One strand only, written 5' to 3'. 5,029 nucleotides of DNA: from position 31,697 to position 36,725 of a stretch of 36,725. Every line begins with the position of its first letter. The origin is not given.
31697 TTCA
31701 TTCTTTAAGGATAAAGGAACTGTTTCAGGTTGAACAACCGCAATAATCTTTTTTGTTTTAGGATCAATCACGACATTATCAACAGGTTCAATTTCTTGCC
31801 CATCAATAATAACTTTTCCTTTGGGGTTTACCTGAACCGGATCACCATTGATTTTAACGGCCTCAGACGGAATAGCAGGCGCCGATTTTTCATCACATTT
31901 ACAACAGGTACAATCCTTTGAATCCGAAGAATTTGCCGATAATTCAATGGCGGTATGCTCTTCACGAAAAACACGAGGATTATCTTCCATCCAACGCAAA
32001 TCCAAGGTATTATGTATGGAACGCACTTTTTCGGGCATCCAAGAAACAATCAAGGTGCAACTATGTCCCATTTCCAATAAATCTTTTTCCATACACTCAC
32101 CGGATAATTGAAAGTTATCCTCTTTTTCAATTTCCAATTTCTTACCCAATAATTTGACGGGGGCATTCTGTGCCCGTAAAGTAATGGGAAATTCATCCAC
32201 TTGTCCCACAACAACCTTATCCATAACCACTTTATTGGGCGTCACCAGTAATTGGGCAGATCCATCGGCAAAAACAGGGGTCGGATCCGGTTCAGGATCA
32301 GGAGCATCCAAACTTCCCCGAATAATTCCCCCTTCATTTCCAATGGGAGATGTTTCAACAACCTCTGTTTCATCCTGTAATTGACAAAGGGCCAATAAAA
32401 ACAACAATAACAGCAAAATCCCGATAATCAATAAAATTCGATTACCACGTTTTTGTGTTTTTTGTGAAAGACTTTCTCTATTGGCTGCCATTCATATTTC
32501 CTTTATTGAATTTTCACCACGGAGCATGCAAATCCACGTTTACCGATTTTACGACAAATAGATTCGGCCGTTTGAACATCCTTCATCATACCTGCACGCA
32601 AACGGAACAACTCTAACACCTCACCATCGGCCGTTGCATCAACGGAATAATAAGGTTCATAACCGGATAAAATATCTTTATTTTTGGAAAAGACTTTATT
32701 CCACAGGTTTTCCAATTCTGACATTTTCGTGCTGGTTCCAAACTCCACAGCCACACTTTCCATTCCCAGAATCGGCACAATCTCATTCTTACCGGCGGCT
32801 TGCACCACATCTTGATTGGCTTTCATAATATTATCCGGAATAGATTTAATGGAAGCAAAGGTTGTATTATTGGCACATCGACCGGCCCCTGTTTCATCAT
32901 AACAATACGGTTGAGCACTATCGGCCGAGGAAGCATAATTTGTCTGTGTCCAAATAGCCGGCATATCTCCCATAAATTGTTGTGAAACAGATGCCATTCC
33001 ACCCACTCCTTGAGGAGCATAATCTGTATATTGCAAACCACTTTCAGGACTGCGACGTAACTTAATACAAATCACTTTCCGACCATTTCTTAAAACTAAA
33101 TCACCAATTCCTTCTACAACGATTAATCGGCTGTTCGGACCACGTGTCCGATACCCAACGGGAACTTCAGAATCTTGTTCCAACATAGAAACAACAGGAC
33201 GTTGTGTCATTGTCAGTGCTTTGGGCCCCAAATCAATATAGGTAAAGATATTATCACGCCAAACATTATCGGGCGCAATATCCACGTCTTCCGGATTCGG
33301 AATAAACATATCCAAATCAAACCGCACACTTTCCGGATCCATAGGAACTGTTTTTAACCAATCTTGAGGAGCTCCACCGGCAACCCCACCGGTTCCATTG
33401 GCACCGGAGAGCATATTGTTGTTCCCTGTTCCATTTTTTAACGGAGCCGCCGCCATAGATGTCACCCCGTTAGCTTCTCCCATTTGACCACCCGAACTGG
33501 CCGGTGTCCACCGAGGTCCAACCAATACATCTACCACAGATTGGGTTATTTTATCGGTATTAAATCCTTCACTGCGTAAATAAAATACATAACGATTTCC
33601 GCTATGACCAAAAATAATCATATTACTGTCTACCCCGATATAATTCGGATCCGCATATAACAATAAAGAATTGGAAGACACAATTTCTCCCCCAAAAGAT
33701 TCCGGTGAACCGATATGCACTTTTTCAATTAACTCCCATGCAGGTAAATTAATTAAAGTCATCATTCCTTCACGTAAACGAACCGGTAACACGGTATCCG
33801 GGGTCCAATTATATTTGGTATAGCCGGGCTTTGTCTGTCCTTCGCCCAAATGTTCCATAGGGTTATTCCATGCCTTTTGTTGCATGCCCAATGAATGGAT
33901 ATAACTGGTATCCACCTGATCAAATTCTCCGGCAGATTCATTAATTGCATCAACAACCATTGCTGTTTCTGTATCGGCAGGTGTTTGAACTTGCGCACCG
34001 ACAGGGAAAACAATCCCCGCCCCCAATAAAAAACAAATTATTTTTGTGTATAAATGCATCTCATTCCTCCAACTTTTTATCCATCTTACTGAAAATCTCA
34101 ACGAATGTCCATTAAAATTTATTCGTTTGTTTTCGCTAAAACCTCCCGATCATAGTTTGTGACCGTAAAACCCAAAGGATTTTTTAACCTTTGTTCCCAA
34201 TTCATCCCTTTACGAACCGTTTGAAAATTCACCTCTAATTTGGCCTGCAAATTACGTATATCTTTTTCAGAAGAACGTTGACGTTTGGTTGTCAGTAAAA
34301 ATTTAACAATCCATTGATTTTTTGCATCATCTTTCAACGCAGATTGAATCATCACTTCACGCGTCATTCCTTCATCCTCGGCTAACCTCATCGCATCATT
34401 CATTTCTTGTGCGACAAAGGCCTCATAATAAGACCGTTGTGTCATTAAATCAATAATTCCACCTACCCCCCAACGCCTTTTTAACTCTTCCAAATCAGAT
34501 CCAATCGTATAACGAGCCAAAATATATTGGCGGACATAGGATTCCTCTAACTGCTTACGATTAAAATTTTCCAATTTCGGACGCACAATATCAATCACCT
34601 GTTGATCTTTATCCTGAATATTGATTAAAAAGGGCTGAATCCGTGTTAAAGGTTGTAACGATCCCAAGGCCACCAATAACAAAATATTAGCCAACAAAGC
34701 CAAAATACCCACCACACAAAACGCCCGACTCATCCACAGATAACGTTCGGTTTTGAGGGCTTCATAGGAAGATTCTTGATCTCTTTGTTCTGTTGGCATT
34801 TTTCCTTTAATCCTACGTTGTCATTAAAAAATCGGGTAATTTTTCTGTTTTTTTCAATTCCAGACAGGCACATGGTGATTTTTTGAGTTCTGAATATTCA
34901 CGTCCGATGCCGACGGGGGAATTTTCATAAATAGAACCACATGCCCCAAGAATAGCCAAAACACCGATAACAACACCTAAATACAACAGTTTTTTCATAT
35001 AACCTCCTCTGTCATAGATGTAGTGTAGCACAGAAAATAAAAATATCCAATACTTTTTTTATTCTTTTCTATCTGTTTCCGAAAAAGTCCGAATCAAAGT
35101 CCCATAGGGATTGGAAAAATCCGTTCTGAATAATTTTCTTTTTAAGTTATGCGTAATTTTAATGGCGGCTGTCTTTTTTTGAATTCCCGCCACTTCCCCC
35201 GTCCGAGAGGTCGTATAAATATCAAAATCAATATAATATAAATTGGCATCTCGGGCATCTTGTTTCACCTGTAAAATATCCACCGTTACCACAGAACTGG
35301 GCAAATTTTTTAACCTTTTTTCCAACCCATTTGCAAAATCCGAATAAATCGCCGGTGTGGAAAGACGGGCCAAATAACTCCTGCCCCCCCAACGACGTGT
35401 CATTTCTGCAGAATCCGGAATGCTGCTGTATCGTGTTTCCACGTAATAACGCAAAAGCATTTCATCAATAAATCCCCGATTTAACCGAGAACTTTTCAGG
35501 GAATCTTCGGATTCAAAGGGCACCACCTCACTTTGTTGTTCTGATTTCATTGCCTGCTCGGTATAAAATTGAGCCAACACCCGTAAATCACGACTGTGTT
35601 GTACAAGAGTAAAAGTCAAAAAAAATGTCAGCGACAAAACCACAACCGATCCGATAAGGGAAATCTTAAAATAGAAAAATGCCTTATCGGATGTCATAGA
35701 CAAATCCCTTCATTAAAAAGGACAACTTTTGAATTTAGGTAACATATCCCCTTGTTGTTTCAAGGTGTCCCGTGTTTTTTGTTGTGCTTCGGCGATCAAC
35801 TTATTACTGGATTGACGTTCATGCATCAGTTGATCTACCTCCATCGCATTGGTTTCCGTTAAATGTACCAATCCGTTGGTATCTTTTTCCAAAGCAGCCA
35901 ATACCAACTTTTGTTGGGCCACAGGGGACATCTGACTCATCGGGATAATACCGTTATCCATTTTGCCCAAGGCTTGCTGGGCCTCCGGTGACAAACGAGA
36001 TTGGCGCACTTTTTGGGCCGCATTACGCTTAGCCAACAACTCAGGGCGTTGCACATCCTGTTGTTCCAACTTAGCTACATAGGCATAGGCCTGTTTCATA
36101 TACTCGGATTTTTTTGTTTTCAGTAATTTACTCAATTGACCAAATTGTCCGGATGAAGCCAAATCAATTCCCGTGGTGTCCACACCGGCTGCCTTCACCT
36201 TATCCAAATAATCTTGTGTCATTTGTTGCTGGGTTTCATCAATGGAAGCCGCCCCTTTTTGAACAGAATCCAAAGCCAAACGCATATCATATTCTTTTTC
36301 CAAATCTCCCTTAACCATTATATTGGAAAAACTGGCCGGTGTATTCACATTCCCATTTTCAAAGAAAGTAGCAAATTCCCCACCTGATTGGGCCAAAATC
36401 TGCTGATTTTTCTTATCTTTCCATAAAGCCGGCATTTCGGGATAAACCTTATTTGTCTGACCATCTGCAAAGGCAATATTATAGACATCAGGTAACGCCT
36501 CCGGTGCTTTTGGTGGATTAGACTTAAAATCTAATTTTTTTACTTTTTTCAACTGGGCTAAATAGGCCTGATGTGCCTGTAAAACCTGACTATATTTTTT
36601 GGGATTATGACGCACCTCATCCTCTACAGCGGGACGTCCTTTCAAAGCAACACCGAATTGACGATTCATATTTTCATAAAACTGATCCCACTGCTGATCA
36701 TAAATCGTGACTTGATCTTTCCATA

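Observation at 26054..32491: Giant 2145-aa VirB10 with a ~1,560-residue insertion of ~90 degenerate 17-residue repeats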

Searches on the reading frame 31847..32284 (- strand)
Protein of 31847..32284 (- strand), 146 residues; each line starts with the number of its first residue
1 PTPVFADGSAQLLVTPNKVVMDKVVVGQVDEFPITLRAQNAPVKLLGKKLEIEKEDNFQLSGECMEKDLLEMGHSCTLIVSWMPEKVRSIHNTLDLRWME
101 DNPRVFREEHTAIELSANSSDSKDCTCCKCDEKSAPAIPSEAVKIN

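Call 90: search_solved_structures(query=A5, max_evalue=1)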
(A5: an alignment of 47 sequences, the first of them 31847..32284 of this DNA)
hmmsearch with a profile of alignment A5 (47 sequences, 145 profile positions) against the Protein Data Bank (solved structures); distinct sequences matched with E-value up to 1: 3.
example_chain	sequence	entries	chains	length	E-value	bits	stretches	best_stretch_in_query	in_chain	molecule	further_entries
4lk4_A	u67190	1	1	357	0.27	14.1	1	39-91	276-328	VESB protease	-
5cwc_A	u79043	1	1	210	0.82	12.5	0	40-65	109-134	Designed helical repeat protein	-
7n6g_4C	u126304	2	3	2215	0.83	12.5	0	14-35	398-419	FAP81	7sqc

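Call 91: search_protein_families(library=pfam, alignment_id=A5, max_evalue=0.01)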
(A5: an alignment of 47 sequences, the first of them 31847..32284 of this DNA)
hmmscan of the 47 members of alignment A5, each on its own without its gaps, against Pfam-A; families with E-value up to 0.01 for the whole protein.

A. member 1, window:31847-32284:- (146 aa): 1 family
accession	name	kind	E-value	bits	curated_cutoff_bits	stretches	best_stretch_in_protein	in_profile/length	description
PF22073.2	Cep192_D4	-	0.0019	18.8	35.5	1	11-100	3-96/112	Cep192 domain 4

B. families by the number of members that match (of 47 scanned): 6 families
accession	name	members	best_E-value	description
PF15780.11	ASH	39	5.9e-08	Abnormal spindle-like microcephaly-assoc'd, ASPM-SPD-2-Hydin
PF22073.2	Cep192_D4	15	2.4e-06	Cep192 domain 4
PF22544.2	HYDIN_VesB_CFA65-like_Ig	10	4.7e-06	HYDIN/CFA65/VesB-like, Ig-like domain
PF24771.2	Ig_CFAP74_1st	2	0.00025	CFAP74 first Ig-like domain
PF07238.19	PilZ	1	0.002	PilZ domain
PF23667.1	CUB_CDCP1_1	1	0.0096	CDCP1 CUB domain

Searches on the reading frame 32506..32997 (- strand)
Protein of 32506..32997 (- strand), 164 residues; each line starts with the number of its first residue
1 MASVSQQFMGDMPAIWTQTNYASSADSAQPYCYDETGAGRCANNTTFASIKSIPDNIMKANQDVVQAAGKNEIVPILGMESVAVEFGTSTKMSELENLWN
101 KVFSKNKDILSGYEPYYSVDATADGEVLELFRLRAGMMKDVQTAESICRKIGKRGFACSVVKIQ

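Call 36: search_protein_families(library=pfam, proteins=[window:32506-32997:-], max_evalue=1)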
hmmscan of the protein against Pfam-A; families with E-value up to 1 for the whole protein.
seq(164 aa): 2 families
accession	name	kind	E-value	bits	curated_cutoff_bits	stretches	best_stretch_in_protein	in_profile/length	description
PF05036.18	SPOR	-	0.12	13.2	21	1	122-162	35-76/76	SPOR domain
PF19567.5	CpsB_CapC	-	0.2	11.5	27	1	56-148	79-168/234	Capsular polysaccharide synthesis, CpsB/CapC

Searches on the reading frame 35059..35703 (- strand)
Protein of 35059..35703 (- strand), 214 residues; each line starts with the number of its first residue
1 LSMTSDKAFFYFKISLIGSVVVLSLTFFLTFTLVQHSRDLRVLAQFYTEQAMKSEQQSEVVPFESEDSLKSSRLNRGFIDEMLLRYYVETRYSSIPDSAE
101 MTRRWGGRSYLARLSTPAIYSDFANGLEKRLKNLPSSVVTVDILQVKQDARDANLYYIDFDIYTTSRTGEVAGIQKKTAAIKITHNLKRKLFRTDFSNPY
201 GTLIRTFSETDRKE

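Call 5: search_protein_families(library=pfam, proteins=[window:35059-35703:-], max_evalue=0.01)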
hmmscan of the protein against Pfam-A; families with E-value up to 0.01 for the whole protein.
window:35059-35703:- (214 aa): 0 families

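Call 9: search_protein_families(library=ncbifam, proteins=[window:35059-35703:-], max_evalue=0.01)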
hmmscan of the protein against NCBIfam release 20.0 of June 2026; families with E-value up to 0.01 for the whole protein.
window:35059-35703:- (214 aa): 0 families

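Call 36: search_protein_families(library=pfam, proteins=[window:35059-35703:-], max_evalue=1)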
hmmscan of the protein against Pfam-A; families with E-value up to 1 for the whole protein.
window:35059-35703:- (214 aa): 0 families

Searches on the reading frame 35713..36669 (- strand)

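Call 5: search_protein_families(library=pfam, proteins=[window:35713-36669:-], max_evalue=0.01)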
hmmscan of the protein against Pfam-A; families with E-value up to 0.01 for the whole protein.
window:35713-36669:- (318 aa): 0 families

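Call 9: search_protein_families(library=ncbifam, proteins=[window:35713-36669:-], max_evalue=0.01)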
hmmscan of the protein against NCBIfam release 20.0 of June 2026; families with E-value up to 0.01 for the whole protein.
window:35713-36669:- (318 aa): 0 families

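Call 36: search_protein_families(library=pfam, proteins=[window:35713-36669:-], max_evalue=1)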
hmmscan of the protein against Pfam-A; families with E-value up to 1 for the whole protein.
window:35713-36669:- (318 aa): 1 family
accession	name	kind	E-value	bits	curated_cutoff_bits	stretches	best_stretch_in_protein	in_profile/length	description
PF16177.11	ACAS_N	-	0.28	11.5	27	0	85-110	26-51/55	Acetyl-coenzyme A synthetase N-terminus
